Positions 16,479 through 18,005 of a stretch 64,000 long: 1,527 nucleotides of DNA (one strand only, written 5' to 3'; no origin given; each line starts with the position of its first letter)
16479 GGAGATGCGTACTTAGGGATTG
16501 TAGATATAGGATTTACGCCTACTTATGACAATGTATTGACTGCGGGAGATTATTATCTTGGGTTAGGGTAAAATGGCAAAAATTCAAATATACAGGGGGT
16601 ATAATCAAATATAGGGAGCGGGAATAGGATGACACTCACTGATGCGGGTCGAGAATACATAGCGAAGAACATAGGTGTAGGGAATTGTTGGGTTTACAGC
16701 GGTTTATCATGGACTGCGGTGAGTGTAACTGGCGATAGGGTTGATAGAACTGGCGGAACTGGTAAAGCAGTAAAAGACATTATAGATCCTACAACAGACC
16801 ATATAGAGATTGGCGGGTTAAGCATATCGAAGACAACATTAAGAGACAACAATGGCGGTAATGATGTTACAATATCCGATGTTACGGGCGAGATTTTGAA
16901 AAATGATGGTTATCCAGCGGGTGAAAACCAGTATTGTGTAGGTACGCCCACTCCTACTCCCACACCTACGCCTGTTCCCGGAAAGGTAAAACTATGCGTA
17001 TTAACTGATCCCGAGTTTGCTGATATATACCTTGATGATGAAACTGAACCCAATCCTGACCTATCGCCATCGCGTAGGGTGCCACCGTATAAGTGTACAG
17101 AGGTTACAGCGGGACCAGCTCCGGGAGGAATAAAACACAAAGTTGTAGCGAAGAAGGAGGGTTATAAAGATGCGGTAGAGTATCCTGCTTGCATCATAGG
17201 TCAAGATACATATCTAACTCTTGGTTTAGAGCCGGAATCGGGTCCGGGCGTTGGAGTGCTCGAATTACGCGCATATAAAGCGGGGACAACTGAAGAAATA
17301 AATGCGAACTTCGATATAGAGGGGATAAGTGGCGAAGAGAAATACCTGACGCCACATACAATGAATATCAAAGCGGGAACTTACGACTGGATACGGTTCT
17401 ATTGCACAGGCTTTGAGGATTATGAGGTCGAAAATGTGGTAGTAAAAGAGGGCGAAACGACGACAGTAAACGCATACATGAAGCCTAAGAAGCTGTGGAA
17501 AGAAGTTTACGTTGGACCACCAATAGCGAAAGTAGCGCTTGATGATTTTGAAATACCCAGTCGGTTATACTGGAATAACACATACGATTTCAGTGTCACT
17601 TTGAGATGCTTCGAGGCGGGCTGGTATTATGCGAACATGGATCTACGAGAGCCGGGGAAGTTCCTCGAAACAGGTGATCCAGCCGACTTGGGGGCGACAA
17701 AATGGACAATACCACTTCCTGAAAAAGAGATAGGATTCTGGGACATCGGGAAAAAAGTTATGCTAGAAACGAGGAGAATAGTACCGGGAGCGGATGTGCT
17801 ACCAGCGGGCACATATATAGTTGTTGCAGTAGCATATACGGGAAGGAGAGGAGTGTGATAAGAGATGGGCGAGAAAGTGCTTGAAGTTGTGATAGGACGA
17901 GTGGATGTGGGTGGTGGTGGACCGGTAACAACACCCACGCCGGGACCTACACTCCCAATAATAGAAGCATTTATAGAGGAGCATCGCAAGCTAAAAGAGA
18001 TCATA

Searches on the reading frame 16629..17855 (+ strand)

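Call 8: search_protein_families(library=pfam, proteins=[window:16629-17855:+], max_evalue=0.01)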
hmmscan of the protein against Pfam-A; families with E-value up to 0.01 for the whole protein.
window:16629-17855:+ (409 aa): 1 family
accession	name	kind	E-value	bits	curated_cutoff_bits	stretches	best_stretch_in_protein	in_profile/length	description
PF08308.17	PEGA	-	0.00037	20.8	20.8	0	241-286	25-69/71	PEGA domain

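Call 49: search_protein_families(library=phrogs, proteins=[window:16629-17855:+], max_evalue=0.001)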
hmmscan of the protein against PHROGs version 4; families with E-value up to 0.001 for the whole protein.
window:16629-17855:+ (409 aa): 0 families
